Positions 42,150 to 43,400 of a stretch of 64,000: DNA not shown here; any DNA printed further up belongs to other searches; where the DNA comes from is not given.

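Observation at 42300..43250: Divergent transcarbamylase (OTCase fold) with altered substrate motifs embedded between glycosyltransferases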

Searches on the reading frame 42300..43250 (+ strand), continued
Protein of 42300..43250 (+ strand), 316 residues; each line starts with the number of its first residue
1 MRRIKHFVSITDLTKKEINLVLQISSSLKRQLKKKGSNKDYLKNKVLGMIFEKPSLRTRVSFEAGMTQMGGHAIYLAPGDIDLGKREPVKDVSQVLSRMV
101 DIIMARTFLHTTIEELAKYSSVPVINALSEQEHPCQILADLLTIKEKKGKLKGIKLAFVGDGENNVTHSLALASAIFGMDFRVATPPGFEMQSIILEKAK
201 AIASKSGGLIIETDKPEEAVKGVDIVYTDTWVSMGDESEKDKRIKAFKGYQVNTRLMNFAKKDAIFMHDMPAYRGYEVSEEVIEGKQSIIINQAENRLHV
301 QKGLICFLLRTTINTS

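Call 20: find_related_loci(query=window:42300-43247:+, collection=genome_contigs, flank=10000)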
Query window:42300-43247:+ (316 aa) in genome_contigs; peptide patterns used: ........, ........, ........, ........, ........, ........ (x = any residue, [..] = any of these).
278 stretches matched a pattern; 203 encode a relative of the query (tblastn E <= 1e-3); the best 80 are kept; 80 distinct loci.
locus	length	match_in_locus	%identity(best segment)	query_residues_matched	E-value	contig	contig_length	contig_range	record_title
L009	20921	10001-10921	68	1-309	6e-141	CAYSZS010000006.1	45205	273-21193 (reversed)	MAG TPA_asm: uncultured Gammaproteobacteria bacterium isolate SRP050083_co1_18 genome assembly, contig: NODE_230_length_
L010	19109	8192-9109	63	5-310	8e-132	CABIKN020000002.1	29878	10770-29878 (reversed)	Candidatus Roizmanbacteria bacterium isolate CandRoiz1 genome assembly, contig: CANDROIZ_Contig_10, whole genome shotgun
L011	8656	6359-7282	63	5-312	8e-131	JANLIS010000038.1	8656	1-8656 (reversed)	MAG: Candidatus Roizmanbacteria bacterium isolate S40-21 k99_40707, whole genome shotgun sequence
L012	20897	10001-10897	62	5-303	1e-125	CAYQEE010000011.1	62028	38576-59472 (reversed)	MAG TPA_asm: uncultured Gammaproteobacteria bacterium isolate SRP272529_co2_240 genome assembly, contig: NODE_605_length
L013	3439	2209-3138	59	1-310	2e-127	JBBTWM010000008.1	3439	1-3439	MAG: Patescibacteria group bacterium isolate H41-bin127_1 H41_bin127_1_000000000008, whole genome shotgun sequence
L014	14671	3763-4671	60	8-310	2e-123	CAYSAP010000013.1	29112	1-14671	MAG TPA_asm: uncultured Gammaproteobacteria bacterium isolate SRP090828_co2_19 genome assembly, contig: NODE_544_length_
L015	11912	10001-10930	58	1-310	3e-121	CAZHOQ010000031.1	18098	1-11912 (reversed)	MAG TPA_asm: uncultured Gammaproteobacteria bacterium isolate SRP093185_co1_203 genome assembly, contig: NODE_1977_lengt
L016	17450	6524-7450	58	1-309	5e-120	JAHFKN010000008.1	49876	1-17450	MAG: Candidatus Gottesmanbacteria bacterium isolate nzgw410 NODE_556_length_49877_cov_19.145550, whole genome shotgun se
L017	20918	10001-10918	58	5-310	3e-119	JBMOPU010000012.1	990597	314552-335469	MAG: Patescibacteria group bacterium isolate Betzabe_MAG136 MAG136_14, whole genome shotgun sequence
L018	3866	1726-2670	59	5-309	1e-120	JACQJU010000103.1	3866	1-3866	MAG: Candidatus Gottesmanbacteria bacterium isolate NC_groundwater_1159_Ag_S-0.1um_39_55 S_p1_S3_coassembly_k141_1790776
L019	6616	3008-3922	56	4-309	1e-118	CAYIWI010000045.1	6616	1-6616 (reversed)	MAG TPA_asm: uncultured Gammaproteobacteria bacterium isolate ERP119705_co3_560 genome assembly, contig: NODE_15096_leng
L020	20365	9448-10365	57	5-310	3e-118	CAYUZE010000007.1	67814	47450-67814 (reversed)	MAG TPA_asm: uncultured Gammaproteobacteria bacterium isolate binchicken_co130_63 genome assembly, contig: NODE_687_leng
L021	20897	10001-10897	56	5-309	4e-116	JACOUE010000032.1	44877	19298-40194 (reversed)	MAG: Chloroflexi bacterium isolate NC_groundwater_62_Pr7_S-0.65um_68_13 FFV18_Sp65_scaffold_21264, whole genome shotgun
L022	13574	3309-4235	55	3-311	7e-114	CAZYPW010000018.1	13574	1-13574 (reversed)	MAG TPA_asm: uncultured Gammaproteobacteria bacterium isolate binchicken_co38_269 genome assembly, contig: NODE_9627_len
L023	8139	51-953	60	10-310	1e-118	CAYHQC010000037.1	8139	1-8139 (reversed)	MAG TPA_asm: uncultured Gammaproteobacteria bacterium isolate ERP119705_co15_352 genome assembly, contig: NODE_10881_len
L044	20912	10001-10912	48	1-309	3e-98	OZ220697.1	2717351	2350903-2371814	MAG: Dehalococcoidia bacterium isolate 552d0281-56ae-4b1c-9010-7409b7828556 genome assembly, chromosome: 1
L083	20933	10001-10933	49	3-312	2e-93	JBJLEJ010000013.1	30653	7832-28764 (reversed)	MAG: Pontiellaceae bacterium isolate LRMED-404 Pontiellaceae-LRMED-404-C4664, whole genome shotgun sequence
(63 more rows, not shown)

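Call 33: find_encoding_contigs(protein=P0006, flank=10000, max_places=1)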
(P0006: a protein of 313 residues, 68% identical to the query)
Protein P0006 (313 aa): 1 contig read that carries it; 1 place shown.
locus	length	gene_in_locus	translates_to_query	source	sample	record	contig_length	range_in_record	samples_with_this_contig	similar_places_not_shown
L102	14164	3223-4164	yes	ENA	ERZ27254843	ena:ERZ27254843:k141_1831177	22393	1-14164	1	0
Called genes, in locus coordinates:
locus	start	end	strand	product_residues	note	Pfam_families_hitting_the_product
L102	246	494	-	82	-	-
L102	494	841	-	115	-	PF00076:RRM_1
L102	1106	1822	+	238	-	PF13462:Thioredoxin_4, PF13098:Thioredoxin_2 (weak), PF01323:DSBA (weak)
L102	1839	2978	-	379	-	PF02129:Peptidase_S15 (weak), PF20434:BD-FAE (faint), PF00561:Abhydrolase_1 (weak), PF01738:DLH (faint), PF12146:Hydrolase_4, PF12697:Abhydrolase_6, PF00326:Peptidase_S9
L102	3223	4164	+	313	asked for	PF02729:OTCace_N, PF00185:OTCace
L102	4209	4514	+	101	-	-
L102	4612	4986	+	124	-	-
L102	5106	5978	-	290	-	PF00398:RrnaAD, PF13649:Methyltransf_25 (weak)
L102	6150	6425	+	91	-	-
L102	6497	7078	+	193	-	PF00583:Acetyltransf_1, PF13673:Acetyltransf_10 (faint), PF13508:Acetyltransf_7 (weak)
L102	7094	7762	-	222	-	-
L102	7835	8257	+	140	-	PF00293:NUDIX, PF14815:NUDIX_4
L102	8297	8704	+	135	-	PF04677:CwfJ_C_1 (weak), PF11969:DcpS_C (weak), PF01230:HIT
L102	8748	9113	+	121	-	PF01042:Ribonuc_L-PSP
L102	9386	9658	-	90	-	-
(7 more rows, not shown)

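Call 34: find_encoding_contigs(protein=P0004, flank=10000, max_places=1)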
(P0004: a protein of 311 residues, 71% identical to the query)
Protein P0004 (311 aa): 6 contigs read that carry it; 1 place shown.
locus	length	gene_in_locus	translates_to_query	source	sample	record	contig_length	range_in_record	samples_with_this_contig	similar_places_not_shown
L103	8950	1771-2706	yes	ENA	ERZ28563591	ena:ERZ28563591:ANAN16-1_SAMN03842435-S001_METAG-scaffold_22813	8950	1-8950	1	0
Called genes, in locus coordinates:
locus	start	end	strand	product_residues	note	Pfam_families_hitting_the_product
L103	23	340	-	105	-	-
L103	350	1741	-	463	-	PF13489:Methyltransf_23 (weak), PF00535:Glycos_transf_2, PF10111:Glyco_tranf_2_2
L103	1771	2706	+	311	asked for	PF02729:OTCace_N, PF00185:OTCace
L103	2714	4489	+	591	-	PF02543:Carbam_trans_N, PF16861:Carbam_trans_C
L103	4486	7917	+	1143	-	-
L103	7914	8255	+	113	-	-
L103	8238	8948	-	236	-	?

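Call 43: search_solved_structures(query=L021:10001-10897:+, show_alignments=5, max_evalue=1e-60)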
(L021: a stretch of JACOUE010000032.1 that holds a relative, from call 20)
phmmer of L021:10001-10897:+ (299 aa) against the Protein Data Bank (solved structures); distinct sequences matched with E-value up to 1e-60: 16.
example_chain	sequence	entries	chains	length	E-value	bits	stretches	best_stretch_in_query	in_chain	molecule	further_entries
1a1s_A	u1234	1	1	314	6.5e-103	347.3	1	1-298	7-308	ORNITHINE CARBAMOYLTRANSFERASE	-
1pvv_A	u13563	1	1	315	6.5e-103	347.3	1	1-298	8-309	Ornithine carbamoyltransferase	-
3gd5_A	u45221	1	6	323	3.4e-96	325.3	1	2-298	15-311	Ornithine carbamoyltransferase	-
2ef0_A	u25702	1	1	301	2.4e-91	309.4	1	1-299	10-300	Ornithine carbamoyltransferase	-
4ep1_A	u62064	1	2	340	5.6e-88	298.3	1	1-298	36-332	Ornithine carbamoyltransferase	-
4nf2_A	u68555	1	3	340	7.3e-87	294.7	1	1-298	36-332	Ornithine carbamoyltransferase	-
4oh7_A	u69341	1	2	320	1.3e-85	290.6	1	4-297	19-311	Ornithine carbamoyltransferase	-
8qeu_A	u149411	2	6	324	3.3e-82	279.4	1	25-298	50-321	Ornithine transcarbamylase, chloroplastic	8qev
2i6u_A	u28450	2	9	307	9.5e-82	277.9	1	5-299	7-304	Ornithine carbamoyltransferase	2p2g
7nnf_A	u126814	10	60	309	9.7e-82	277.9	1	5-299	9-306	Ornithine carbamoyltransferase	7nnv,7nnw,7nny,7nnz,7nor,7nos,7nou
7x99_A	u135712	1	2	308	8.2e-79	268.3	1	2-299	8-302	ornithine carbamoyltransferase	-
4f2g_A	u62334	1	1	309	4.3e-72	246.2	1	16-299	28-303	Ornithine carbamoyltransferase 1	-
1vlv_A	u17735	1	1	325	2.6e-70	240.4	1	1-296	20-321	Ornithine carbamoyltransferase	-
3tpf_A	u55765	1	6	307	2.3e-69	237.3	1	4-298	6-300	Ornithine carbamoyltransferase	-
1fb5_A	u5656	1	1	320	3.6e-67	230.1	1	1-298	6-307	ORNITHINE TRANSCARBAMOYLASE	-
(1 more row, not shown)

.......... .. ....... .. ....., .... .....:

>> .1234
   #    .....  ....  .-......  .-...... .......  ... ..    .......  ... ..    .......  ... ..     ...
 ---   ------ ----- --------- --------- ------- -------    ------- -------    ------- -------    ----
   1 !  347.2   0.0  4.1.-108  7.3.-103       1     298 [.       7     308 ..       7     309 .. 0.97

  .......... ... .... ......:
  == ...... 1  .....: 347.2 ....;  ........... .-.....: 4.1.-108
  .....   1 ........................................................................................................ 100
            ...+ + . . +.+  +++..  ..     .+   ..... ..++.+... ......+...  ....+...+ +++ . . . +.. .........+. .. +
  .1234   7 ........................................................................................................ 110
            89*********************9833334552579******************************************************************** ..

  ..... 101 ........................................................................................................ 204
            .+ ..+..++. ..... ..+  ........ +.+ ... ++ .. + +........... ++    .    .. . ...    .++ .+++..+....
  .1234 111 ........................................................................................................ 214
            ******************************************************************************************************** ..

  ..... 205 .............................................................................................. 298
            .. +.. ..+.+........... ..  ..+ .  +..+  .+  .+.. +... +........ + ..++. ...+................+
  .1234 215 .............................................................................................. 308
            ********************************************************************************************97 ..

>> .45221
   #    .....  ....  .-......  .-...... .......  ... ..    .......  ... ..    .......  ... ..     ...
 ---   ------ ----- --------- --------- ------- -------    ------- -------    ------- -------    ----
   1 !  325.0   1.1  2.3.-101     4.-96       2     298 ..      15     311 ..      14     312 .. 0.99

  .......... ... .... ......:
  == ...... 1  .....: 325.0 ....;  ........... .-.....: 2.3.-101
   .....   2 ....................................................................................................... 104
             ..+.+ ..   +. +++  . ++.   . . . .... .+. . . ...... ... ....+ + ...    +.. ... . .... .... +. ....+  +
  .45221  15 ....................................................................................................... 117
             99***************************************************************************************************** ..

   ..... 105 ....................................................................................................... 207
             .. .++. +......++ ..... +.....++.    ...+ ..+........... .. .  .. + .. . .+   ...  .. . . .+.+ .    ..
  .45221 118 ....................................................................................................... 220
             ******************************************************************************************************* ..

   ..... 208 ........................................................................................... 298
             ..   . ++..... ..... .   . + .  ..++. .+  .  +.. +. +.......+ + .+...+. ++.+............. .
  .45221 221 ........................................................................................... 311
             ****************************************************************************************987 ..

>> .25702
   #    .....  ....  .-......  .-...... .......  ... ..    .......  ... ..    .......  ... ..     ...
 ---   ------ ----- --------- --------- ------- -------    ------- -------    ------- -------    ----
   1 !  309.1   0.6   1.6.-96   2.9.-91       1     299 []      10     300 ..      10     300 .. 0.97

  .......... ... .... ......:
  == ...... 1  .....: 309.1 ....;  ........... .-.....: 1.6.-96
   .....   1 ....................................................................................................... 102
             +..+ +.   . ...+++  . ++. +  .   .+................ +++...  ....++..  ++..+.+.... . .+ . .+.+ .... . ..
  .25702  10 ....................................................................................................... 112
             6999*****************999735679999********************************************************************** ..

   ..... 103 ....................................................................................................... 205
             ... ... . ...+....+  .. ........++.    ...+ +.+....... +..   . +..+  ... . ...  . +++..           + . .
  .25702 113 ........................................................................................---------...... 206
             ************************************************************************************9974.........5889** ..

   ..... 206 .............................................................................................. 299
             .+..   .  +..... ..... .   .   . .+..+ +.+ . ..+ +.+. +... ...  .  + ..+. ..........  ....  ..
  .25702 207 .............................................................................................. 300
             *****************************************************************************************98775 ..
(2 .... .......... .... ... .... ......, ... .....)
